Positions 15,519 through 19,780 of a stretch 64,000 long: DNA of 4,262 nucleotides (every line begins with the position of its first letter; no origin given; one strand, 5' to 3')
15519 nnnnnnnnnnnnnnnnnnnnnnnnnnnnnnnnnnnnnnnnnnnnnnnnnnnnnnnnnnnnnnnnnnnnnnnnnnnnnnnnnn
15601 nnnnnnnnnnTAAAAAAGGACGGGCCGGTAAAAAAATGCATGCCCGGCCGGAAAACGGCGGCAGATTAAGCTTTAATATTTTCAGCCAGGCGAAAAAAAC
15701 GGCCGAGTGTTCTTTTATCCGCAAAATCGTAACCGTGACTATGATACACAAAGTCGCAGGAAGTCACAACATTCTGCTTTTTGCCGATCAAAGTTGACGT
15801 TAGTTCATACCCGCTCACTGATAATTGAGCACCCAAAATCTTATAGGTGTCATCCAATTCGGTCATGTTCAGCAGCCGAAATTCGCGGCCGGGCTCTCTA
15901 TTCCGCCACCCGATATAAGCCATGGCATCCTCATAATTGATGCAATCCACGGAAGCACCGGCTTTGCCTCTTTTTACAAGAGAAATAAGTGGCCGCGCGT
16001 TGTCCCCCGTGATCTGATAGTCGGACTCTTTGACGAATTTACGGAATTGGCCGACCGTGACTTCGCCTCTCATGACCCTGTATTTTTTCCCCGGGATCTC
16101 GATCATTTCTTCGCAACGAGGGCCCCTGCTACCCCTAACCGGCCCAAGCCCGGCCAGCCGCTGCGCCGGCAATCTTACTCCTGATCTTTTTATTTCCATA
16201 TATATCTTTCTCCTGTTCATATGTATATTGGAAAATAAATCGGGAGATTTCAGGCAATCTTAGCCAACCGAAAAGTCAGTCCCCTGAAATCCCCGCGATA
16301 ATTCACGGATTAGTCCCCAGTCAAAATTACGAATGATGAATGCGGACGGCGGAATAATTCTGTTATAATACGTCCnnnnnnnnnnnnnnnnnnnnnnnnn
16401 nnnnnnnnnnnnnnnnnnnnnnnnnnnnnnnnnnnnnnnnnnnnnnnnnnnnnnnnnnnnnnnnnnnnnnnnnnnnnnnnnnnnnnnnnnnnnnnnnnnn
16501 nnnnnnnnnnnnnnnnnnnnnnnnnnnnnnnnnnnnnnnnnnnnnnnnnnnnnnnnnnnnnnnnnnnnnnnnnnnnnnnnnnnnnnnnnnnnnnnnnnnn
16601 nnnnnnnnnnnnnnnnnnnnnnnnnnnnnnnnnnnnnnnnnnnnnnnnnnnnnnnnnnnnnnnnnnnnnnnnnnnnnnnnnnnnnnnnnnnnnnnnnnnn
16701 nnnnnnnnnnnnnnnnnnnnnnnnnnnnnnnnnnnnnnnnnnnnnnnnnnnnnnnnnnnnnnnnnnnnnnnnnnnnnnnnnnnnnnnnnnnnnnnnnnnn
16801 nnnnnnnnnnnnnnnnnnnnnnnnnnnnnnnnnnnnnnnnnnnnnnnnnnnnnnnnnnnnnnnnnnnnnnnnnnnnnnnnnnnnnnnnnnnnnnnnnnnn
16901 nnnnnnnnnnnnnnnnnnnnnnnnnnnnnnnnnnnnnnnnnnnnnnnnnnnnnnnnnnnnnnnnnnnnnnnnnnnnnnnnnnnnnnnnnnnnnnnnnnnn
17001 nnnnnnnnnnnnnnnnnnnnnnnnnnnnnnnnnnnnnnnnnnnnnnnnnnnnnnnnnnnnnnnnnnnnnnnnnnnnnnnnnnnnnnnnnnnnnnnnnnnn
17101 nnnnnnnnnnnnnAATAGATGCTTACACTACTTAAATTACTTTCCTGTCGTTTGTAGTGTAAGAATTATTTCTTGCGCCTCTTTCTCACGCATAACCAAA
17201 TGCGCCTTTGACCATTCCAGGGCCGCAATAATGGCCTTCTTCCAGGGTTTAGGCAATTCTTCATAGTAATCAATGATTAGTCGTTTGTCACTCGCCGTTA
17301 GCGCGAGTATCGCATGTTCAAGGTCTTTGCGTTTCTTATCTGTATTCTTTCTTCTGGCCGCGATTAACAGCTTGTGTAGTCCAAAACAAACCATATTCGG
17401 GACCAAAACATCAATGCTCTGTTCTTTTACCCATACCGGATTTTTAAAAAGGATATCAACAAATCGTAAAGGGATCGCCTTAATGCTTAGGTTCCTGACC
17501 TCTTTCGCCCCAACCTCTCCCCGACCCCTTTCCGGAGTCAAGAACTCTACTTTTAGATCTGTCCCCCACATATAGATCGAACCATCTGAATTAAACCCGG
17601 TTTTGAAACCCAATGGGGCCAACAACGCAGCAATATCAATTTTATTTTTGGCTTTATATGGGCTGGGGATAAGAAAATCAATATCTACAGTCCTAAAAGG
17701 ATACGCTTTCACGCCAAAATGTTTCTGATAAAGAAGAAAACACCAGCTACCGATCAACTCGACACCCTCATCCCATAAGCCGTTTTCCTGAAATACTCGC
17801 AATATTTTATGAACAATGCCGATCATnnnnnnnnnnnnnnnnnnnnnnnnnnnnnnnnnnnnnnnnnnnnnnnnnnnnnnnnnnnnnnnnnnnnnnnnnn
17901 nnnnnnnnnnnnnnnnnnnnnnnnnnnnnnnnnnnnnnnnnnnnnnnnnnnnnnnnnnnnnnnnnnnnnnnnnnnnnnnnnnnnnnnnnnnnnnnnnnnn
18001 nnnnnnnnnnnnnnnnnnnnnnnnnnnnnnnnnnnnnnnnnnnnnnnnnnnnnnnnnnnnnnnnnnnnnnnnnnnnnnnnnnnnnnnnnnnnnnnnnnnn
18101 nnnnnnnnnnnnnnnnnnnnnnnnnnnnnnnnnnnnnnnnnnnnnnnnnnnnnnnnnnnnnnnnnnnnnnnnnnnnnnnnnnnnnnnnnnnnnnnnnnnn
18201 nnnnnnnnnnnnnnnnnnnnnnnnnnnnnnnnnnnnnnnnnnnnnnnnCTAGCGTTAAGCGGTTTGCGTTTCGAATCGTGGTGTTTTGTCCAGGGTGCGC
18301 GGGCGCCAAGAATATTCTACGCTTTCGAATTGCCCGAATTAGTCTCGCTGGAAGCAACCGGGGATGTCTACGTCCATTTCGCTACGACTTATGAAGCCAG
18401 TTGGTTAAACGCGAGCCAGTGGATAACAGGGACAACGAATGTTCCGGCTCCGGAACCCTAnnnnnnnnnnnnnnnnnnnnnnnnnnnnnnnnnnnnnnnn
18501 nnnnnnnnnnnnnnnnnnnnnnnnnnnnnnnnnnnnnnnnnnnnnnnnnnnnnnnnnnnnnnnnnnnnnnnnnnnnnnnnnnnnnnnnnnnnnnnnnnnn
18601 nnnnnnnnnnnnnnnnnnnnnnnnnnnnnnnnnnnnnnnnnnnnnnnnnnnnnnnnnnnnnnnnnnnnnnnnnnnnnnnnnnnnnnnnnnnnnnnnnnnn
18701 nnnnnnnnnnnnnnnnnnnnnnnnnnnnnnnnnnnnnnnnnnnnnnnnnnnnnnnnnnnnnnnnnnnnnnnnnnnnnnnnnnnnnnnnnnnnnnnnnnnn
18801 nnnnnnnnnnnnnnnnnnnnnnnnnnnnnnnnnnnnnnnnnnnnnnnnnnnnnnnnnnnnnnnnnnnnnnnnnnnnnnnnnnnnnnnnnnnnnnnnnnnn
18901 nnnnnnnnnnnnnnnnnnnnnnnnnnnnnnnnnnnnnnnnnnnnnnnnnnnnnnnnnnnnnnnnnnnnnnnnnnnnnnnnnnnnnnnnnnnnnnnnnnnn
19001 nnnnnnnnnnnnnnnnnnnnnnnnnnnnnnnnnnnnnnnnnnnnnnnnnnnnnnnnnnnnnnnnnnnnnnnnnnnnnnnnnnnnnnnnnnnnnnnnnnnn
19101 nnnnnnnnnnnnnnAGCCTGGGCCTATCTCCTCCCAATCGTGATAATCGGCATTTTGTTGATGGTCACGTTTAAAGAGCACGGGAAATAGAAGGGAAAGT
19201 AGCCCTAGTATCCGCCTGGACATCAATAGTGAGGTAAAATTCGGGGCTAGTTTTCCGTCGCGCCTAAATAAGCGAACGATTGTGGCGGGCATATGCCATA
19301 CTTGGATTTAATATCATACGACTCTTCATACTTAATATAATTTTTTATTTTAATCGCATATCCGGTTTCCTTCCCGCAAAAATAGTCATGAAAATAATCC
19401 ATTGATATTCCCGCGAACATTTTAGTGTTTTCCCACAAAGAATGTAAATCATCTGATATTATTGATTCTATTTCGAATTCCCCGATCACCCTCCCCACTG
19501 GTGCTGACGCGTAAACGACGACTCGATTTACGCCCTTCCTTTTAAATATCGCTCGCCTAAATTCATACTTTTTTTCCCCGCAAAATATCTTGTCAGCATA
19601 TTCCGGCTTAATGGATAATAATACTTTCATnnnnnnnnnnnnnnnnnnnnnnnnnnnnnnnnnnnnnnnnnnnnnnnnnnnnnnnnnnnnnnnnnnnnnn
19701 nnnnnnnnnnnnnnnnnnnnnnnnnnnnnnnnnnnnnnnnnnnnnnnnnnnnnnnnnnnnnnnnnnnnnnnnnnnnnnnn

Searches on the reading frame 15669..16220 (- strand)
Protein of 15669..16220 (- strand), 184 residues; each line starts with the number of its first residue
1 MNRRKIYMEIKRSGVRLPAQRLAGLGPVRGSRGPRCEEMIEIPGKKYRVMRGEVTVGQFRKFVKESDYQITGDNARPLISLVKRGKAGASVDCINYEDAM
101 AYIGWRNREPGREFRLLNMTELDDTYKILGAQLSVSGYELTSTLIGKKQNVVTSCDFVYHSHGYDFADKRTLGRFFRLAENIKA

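Call 87: search_protein_families(library=pfam, max_evalue=0.00001, proteins=[window:15669-16220:-])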
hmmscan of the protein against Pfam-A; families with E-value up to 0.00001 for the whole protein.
window:15669-16220:- (184 aa): 1 family
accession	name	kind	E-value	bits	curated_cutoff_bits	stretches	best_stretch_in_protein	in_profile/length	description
PF03781.23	FGE-sulfatase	-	8.9e-06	26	23.3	0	45-121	35-117/255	Sulfatase-modifying factor enzyme 1-like domain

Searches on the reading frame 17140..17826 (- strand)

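Call 87: search_protein_families(library=pfam, max_evalue=0.00001, proteins=[window:17140-17826:-])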
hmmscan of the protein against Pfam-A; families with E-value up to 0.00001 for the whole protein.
window:17140-17826:- (229 aa): 1 family
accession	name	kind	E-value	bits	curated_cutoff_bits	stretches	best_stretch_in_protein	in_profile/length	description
PF12281.14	NTP_transf_8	-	4.1e-22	79.6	26.3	1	5-181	3-203/218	Nucleotidyltransferase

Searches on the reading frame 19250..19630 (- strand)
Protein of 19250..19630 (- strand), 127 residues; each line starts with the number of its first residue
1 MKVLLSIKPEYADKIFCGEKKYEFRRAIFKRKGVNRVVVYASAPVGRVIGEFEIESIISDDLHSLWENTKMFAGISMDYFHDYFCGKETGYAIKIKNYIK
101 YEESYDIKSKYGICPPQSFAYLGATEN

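Call 87: search_protein_families(library=pfam, max_evalue=0.00001, proteins=[window:19250-19630:-])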
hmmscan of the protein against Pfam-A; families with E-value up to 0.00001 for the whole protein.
window:19250-19630:- (127 aa): 1 family
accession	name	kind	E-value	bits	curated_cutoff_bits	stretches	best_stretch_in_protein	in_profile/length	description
PF04266.20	ASCH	-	9.5e-06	26.7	21.2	0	5-79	1-75/103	ASCH domain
